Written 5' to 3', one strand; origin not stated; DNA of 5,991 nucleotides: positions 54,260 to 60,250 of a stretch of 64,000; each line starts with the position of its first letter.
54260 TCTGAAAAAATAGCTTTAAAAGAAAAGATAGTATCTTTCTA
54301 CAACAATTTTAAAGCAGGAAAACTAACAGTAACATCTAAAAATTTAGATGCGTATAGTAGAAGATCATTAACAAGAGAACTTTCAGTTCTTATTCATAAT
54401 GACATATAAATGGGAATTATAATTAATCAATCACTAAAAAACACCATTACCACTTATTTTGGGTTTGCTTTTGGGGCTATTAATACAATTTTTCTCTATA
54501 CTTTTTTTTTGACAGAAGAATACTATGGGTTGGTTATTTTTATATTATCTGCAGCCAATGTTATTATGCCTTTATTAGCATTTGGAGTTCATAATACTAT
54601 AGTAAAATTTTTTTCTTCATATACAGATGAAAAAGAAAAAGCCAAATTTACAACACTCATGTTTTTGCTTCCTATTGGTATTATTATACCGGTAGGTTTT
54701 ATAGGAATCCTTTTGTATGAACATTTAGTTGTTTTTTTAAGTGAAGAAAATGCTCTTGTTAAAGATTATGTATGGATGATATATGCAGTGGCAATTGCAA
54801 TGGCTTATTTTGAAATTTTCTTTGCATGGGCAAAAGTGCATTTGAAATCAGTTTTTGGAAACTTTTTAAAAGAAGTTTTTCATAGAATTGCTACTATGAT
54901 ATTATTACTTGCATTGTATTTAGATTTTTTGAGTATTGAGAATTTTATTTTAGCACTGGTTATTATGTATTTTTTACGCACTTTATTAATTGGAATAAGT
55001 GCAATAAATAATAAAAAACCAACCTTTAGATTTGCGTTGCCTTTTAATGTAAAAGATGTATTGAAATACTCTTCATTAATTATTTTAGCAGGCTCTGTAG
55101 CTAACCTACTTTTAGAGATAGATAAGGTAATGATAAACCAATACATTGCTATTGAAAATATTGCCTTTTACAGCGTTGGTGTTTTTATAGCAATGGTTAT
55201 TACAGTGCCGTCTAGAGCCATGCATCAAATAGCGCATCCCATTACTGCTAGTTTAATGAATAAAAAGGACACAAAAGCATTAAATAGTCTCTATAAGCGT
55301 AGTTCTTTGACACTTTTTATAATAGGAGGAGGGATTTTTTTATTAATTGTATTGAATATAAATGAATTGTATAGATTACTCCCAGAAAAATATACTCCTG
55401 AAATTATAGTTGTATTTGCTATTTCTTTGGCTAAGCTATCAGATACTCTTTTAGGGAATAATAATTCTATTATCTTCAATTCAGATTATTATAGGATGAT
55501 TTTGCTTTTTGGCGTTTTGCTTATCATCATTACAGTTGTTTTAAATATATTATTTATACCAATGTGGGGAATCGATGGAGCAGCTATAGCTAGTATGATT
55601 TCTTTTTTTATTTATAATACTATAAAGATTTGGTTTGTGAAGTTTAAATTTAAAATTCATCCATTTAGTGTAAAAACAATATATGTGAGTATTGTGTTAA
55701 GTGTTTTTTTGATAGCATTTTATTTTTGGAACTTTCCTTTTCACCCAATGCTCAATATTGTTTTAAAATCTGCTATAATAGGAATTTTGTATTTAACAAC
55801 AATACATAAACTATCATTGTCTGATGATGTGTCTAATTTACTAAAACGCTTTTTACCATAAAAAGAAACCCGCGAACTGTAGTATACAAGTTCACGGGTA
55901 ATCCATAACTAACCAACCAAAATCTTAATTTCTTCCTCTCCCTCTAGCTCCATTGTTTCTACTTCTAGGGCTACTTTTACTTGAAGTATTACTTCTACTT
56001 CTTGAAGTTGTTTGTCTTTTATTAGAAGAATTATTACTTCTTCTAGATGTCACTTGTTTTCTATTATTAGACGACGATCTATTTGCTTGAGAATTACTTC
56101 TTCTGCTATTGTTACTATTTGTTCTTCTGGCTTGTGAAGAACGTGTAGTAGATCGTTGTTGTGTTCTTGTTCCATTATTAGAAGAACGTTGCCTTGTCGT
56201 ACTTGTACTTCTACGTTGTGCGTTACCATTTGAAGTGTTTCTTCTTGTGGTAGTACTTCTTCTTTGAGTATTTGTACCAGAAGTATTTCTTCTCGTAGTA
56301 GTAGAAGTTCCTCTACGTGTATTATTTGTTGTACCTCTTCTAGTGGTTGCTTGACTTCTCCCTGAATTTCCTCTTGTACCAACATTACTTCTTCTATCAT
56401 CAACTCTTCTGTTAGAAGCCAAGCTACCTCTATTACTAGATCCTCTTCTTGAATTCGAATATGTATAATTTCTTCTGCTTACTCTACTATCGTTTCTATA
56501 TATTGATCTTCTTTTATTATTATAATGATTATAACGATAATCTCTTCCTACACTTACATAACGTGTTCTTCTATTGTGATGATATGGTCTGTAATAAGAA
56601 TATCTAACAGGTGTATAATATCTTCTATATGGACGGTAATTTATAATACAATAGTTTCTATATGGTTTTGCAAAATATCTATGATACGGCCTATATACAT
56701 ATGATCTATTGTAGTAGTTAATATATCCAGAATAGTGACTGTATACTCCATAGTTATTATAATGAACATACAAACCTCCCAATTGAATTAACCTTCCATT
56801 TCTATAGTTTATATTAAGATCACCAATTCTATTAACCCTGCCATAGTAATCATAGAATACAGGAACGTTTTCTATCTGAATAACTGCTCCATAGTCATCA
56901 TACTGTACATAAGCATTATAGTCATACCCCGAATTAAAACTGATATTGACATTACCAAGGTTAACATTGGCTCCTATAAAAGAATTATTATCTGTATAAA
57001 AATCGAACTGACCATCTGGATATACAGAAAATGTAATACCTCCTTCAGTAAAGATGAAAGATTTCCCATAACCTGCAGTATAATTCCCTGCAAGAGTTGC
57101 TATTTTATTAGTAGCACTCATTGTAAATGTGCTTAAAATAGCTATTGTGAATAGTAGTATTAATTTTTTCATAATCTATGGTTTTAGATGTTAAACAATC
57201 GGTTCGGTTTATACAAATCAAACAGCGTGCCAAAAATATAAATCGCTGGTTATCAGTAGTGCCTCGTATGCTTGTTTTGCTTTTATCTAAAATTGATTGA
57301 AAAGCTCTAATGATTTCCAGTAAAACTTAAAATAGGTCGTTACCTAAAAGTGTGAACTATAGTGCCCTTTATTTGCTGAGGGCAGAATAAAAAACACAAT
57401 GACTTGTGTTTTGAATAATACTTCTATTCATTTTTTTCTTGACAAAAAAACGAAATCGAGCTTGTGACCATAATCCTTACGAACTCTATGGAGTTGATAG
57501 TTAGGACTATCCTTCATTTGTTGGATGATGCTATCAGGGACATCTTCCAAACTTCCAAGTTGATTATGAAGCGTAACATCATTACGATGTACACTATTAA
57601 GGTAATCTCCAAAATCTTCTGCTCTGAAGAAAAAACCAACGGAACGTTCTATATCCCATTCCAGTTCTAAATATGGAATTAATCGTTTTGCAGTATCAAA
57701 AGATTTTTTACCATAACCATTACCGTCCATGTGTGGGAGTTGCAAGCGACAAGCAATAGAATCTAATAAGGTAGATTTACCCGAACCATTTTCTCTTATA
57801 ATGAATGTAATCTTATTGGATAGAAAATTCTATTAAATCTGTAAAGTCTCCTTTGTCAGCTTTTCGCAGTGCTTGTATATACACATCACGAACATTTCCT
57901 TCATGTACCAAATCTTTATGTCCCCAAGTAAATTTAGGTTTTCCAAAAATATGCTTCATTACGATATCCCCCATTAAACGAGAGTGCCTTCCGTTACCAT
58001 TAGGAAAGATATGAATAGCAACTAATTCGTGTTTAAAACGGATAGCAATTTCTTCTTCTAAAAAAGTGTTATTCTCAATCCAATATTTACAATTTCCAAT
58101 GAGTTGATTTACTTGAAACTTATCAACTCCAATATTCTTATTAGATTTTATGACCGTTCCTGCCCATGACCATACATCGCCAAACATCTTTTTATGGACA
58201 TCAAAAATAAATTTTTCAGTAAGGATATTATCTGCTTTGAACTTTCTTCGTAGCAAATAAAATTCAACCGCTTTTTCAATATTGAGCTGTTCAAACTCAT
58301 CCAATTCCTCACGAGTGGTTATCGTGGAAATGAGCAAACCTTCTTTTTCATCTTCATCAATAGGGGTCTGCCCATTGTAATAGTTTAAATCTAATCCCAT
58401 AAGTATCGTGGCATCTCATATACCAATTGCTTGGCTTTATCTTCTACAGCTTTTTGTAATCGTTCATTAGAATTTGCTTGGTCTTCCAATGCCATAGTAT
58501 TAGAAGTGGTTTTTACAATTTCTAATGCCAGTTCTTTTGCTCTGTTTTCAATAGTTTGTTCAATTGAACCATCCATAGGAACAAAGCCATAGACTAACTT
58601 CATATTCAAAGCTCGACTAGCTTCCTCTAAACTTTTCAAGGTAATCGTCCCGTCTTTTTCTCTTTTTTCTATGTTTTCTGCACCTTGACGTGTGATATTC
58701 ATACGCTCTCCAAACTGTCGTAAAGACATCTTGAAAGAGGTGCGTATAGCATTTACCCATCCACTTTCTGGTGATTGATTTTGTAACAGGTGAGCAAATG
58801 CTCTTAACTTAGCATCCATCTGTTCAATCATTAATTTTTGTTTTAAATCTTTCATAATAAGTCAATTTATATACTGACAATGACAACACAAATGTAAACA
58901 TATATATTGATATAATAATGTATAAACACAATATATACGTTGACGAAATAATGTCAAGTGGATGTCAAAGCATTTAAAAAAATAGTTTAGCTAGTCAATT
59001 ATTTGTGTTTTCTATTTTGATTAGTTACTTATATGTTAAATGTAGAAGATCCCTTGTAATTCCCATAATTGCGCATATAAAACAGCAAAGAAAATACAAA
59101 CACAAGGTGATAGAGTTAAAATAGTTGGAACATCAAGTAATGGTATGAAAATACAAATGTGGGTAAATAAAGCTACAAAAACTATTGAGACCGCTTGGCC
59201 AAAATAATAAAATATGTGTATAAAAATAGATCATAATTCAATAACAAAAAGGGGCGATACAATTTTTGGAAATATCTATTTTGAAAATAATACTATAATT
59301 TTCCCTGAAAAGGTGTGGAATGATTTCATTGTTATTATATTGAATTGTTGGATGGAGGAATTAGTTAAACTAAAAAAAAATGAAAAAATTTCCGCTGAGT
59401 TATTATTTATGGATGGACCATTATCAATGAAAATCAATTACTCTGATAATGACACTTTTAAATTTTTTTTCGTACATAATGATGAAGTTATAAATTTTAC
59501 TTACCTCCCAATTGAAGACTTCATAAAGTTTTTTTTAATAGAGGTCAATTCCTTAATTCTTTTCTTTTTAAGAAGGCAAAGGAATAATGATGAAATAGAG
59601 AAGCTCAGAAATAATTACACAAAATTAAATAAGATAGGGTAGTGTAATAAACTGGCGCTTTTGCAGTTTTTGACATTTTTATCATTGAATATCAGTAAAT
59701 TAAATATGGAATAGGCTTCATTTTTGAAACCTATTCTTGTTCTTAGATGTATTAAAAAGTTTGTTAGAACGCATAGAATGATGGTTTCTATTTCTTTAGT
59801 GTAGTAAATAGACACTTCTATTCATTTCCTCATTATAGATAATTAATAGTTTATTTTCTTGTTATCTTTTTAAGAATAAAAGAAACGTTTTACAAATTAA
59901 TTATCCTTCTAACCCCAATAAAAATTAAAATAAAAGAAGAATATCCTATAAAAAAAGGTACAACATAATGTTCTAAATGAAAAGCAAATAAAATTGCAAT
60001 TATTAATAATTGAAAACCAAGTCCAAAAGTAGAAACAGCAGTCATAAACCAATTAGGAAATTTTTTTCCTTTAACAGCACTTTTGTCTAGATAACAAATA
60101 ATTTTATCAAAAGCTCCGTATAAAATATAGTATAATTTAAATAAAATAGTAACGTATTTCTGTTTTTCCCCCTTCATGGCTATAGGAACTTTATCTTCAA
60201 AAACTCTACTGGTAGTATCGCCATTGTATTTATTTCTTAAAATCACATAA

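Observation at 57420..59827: Perfect 14-bp direct repeat brackets a 2.4-kb mosaic islet of gene remnants and toxin-like modules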

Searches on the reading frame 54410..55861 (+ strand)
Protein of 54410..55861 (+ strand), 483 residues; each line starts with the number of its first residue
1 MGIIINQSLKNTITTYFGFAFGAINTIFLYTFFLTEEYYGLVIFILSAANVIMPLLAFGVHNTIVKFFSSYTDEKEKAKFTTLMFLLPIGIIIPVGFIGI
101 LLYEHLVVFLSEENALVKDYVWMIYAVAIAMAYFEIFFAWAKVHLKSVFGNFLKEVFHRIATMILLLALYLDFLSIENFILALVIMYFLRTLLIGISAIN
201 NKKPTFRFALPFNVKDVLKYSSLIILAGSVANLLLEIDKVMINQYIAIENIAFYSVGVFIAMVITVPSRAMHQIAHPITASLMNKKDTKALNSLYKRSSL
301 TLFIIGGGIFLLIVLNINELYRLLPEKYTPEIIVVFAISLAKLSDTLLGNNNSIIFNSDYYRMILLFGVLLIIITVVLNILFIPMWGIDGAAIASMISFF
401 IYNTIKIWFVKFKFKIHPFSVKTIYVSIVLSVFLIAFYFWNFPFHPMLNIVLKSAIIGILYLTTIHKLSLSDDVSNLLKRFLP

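Call 66: find_related_loci(query=window:54410-55861:+, collection=genome_contigs, flank=10000)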
Query window:54410-55861:+ (483 aa) in genome_contigs; peptide patterns used: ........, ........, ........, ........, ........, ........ (x = any residue, [..] = any of these).
103 stretches matched a pattern; 1 encode a relative of the query (tblastn E <= 1e-3); 1 distinct loci.
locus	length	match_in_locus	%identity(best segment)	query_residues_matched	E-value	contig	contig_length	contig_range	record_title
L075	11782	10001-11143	26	29-422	9e-13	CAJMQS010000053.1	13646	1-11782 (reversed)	TPA_asm: uncultured bacterium isolate ERR1600592-bin.44 genome assembly, contig: NODE_3179_length_13646_cov_31.130969, w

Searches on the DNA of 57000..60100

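Call 24: search_rna_families(source=window, start=57000, end=60100, threshold=evalue, max_evalue=1)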
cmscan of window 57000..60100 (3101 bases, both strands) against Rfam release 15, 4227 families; matches with E-value up to 1: 0.
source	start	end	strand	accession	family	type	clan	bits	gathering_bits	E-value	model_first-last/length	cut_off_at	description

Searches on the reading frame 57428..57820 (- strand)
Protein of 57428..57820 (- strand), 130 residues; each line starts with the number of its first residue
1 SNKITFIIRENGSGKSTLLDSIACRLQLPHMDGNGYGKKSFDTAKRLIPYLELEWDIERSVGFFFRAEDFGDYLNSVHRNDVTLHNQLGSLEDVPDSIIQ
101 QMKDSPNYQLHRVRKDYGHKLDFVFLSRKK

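Call 7: search_protein_families(library=pfam, proteins=[window:57428-57820:-], max_evalue=0.01)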
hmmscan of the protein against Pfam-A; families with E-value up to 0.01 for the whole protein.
window:57428-57820:- (130 aa): 4 families
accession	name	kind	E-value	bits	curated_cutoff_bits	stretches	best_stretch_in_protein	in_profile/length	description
PF13555.12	AAA_29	-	0.0004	20.5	27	1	4-24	24-44/61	P-loop containing region of AAA domain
PF13476.12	AAA_23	-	0.0024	19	27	1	2-23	19-40/201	AAA domain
PF02463.25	SMC_N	-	0.0028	17.5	40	1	2-23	24-45/220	RecF/RecN/SMC N terminal domain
PF00005.33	ABC_tran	-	0.0037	18.3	25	1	3-27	12-36/137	ABC transporter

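Call 27: search_protein_families(library=ncbifam, proteins=[window:57428-57820:-], max_evalue=0.01)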
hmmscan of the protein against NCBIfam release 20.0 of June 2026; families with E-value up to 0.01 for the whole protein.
window:57428-57820:- (130 aa): 4 families
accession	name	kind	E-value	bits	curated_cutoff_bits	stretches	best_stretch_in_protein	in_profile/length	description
NF003034.1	PRK03918.1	equivalog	0.0011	17.1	700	1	4-54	25-76/878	DNA double-strand break repair ATPase Rad50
NF040873.1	AztA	equivalog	0.0037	16.9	220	1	3-25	19-41/191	zinc ABC transporter ATP-binding protein AztA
NF045780.1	TrlF_fam_ATP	equivalog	0.0054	15.5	350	1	12-88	319-391/944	TrlF family AAA-like ATPase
NF000355.4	ribo_prot_ABC_F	equivalog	0.0098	14.8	380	1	7-27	344-364/499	ribosomal protection-like ABC-F family protein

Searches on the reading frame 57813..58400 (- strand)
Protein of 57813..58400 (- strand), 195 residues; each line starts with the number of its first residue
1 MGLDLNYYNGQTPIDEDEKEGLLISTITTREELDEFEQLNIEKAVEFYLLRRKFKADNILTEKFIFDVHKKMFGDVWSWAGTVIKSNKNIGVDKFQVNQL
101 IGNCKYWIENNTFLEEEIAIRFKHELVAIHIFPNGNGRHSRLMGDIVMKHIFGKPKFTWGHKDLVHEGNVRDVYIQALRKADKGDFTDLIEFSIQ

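Call 7: search_protein_families(library=pfam, proteins=[window:57813-58400:-], max_evalue=0.01)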
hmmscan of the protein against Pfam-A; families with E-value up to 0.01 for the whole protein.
window:57813-58400:- (195 aa): 1 family
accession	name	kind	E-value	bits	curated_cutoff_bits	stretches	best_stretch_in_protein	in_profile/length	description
PF02661.23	Fic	-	2.3e-06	28.8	24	1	60-145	2-90/93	Fic/DOC family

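Call 27: search_protein_families(library=ncbifam, proteins=[window:57813-58400:-], max_evalue=0.01)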
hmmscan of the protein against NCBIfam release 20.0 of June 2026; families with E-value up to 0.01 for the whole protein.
window:57813-58400:- (195 aa): 3 families
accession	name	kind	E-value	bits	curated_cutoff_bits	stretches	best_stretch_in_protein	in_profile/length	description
TIGR02613.1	mob_myst_B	hypoth_equivalog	1.2e-63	214.3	124.4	1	12-193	2-185/186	mobile mystery protein B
NF046029.1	ProtAdlyltaseNmFic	equivalog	6e-06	26.1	230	1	36-154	4-121/177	protein adenylyltransferase Fic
NF045983.1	ProtAdnltaseVbhT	equivalog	0.00022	20.5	800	1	64-141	58-146/419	type II toxin-antitoxin system protein adenylyltransferase VbhT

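Call 36: find_encoding_contigs(protein=window:57813-58400:-, flank=8000, max_places=10)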
Protein window:57813-58400:- (195 aa): 5 contigs read that carry it; 1 place shown.
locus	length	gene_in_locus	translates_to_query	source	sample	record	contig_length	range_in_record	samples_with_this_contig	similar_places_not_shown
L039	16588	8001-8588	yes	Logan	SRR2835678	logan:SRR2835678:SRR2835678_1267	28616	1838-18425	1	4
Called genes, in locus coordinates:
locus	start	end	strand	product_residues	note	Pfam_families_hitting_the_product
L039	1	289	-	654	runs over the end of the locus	PF12969:DUF3857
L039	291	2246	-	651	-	PF12969:DUF3857, PF01841:Transglut_core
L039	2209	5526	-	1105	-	PF13174:TPR_6 (faint), PF13181:TPR_8 (faint), PF00515:TPR_1, PF07719:TPR_2 (weak), PF13414:TPR_11 (weak), PF13432:TPR_16, PF00515:TPR_1 (weak), PF13414:TPR_11, +5 more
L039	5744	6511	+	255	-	PF01066:CDP-OH_P_transf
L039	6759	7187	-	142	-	-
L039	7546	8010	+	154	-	-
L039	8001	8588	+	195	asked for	PF02661:Fic (weak)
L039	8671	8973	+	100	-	-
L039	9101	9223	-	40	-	-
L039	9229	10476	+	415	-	-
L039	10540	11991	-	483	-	PF01943:Polysacc_synt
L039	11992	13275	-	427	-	PF13439:Glyco_transf_4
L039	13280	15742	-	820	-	PF09586:YfhO (weak)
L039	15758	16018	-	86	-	PF16118:DUF4834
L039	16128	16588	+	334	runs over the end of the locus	PF13557:Phenol_MetA_deg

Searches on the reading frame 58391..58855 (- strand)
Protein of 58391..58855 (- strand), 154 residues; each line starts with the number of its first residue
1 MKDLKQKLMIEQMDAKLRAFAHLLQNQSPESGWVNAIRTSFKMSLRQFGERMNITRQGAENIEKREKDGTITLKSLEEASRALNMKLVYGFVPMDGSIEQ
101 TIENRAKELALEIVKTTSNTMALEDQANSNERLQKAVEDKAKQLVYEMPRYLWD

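Call 7: search_protein_families(library=pfam, proteins=[window:58391-58855:-], max_evalue=0.01)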
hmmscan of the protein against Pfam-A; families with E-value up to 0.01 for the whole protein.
window:58391-58855:- (154 aa): 1 family
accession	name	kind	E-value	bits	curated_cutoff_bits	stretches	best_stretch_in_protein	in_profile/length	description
PF01381.28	HTH_3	-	0.00073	20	23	1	36-88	3-53/55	Helix-turn-helix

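Call 27: search_protein_families(library=ncbifam, proteins=[window:58391-58855:-], max_evalue=0.01)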
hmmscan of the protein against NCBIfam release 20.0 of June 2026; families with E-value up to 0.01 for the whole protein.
window:58391-58855:- (154 aa): 2 families
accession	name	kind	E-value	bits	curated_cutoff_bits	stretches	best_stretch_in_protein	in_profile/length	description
TIGR02612.1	mob_myst_A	hypoth_equivalog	7.8e-42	142.7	122.6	1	6-154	2-149/150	mobile mystery protein A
TIGR02833.1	spore_III_AB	equivalog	0.00061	19.9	146.5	1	70-144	27-100/170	stage III sporulation protein SpoIIIAB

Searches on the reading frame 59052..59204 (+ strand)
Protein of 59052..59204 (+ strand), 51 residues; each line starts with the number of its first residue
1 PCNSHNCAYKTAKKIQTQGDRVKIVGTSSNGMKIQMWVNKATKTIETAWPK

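Call 49: search_protein_representatives(protein=window:59052-59204:+)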
Query: 51 residues. Proteins with E-value up to 0.001 (for the whole library): 221; up to 1e-10: 5; up to 1e-30: 0. The best 150 are listed.
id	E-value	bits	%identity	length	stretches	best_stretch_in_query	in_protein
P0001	1.3e-11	59.7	64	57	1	6-50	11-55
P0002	1.6e-11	59.4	62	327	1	6-50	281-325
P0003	3.7e-11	58.2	68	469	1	7-50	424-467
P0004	7.4e-11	57.3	67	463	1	6-50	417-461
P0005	9.7e-11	56.9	62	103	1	7-51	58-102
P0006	1.2e-10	56.7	75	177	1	7-51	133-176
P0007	6.8e-10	54.3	59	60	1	7-50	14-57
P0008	1.2e-09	53.6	65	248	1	9-51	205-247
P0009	1.2e-09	53.5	62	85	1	6-51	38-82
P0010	1.9e-09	52.9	65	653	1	8-50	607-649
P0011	3.4e-09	52.2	67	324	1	8-51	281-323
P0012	5.5e-09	51.5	62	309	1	7-51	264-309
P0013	6.0e-09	51.4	57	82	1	7-50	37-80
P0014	6.2e-09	51.3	62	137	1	7-51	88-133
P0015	1.0e-08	50.7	70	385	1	7-51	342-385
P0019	2.2e-08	49.6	60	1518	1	6-50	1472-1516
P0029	5.5e-08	48.4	66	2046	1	8-51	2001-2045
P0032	6.5e-08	48.2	70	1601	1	7-51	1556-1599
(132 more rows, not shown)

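Call 50: search_protein_families(library=pfam, proteins=[P0002, P0003, P0006, P0010, P0019, P0029, P0032, P0008], max_evalue=0.001)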
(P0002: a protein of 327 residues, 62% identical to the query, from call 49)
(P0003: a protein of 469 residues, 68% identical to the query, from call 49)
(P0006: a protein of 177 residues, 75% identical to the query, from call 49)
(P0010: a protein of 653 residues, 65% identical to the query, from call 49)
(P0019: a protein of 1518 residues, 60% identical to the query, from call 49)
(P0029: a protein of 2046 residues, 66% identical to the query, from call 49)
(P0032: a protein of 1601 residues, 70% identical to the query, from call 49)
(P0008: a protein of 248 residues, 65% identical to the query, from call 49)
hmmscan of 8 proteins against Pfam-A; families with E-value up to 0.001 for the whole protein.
P0002 (327 aa): 1 family
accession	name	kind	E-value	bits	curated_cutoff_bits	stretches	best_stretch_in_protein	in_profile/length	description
PF14436.11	EndoU_bacteria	-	4.9e-10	40.3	25.3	1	262-326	66-128/129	Bacterial EndoU nuclease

P0003 (469 aa): 2 families
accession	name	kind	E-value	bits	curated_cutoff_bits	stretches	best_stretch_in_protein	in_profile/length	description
PF07591.16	PT-HINT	-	1.6e-12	48.3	27.7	1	273-369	35-137/137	Pretoxin HINT domain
PF14436.11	EndoU_bacteria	-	8.5e-11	42.8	25.3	1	398-468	63-128/129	Bacterial EndoU nuclease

P0006 (177 aa): 1 family
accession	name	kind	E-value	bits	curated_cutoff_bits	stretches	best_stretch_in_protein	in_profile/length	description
PF14436.11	EndoU_bacteria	-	8.7e-07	29.8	25.3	1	105-176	59-128/129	Bacterial EndoU nuclease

P0010 (653 aa): 3 families
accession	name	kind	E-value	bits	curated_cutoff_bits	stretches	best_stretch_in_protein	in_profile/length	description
PF05593.20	RHS_repeat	-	6.6e-13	49.1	22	1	37-72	1-37/38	RHS Repeat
PF14436.11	EndoU_bacteria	-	6.4e-09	36.7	25.3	1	564-650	49-128/129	Bacterial EndoU nuclease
PF07564.17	DUF1542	-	2.4e-06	27.9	24.3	1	424-468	7-51/77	Domain of Unknown Function (DUF1542)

P0019 (1518 aa): 3 families
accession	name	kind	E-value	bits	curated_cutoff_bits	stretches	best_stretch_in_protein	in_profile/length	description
PF20041.5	DUF6443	-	2.1e-39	135.3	27.8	1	43-179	11-137/137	Domain of unknown function (DUF6443)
PF14436.11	EndoU_bacteria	-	2.3e-06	28.4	25.3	1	1452-1517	65-128/129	Bacterial EndoU nuclease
PF05593.20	RHS_repeat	-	0.00025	21.8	22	0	1096-1122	1-27/38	RHS Repeat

P0029 (2046 aa): 0 families

P0032 (1601 aa): 4 families
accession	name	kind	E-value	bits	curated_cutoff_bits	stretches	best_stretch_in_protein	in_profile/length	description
PF05593.20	RHS_repeat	-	6.1e-78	256.4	22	8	952-986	1-35/38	RHS Repeat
PF20148.4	DUF6531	-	5.1e-13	49.6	24.1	1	508-580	4-74/74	Domain of unknown function (DUF6531)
PF14436.11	EndoU_bacteria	-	3.6e-08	34.3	25.3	1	1516-1599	49-128/129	Bacterial EndoU nuclease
PF25023.1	TEN_YD-shell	-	4.4e-07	28.8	50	1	1207-1468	626-890/909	Teneurin YD-shell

P0008 (248 aa): 0 families

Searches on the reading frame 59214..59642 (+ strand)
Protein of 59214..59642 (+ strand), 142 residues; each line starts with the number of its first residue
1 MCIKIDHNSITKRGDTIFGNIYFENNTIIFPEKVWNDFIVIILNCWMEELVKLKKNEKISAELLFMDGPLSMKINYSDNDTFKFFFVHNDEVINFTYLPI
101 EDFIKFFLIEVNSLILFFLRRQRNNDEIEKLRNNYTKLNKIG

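Call 7: search_protein_families(library=pfam, proteins=[window:59214-59642:+], max_evalue=0.01)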
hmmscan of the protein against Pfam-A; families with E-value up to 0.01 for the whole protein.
window:59214-59642:+ (142 aa): 0 families

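Call 27: search_protein_families(library=ncbifam, proteins=[window:59214-59642:+], max_evalue=0.01)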
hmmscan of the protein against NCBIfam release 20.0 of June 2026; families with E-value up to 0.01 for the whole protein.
window:59214-59642:+ (142 aa): 0 families

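Call 37: find_encoding_contigs(protein=window:59214-59642:+, flank=8000, max_places=10)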
Protein window:59214-59642:+ (142 aa): 5 contigs read that carry it; 2 places shown.
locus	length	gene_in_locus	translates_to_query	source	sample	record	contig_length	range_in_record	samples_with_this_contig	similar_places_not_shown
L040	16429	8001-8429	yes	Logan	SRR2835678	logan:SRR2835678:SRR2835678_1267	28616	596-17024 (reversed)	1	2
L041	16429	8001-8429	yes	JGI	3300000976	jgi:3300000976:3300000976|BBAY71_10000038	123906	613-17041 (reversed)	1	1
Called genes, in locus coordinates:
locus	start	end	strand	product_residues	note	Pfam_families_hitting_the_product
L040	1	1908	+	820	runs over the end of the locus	PF09586:YfhO (weak)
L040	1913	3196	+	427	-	PF13439:Glyco_transf_4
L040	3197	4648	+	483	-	PF01943:Polysacc_synt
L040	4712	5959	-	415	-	-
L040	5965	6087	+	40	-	-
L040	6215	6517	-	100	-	-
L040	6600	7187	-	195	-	PF02661:Fic (weak)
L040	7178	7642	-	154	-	-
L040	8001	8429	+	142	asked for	-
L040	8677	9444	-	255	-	PF01066:CDP-OH_P_transf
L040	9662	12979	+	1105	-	PF13174:TPR_6 (faint), PF13181:TPR_8 (faint), PF00515:TPR_1, PF07719:TPR_2 (weak), PF13414:TPR_11 (weak), PF13432:TPR_16, PF00515:TPR_1 (weak), PF13414:TPR_11, +5 more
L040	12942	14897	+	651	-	PF12969:DUF3857, PF01841:Transglut_core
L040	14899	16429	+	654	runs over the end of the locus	PF12969:DUF3857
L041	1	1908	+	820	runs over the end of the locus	PF09586:YfhO (weak)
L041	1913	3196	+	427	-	PF13439:Glyco_transf_4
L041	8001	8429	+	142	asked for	-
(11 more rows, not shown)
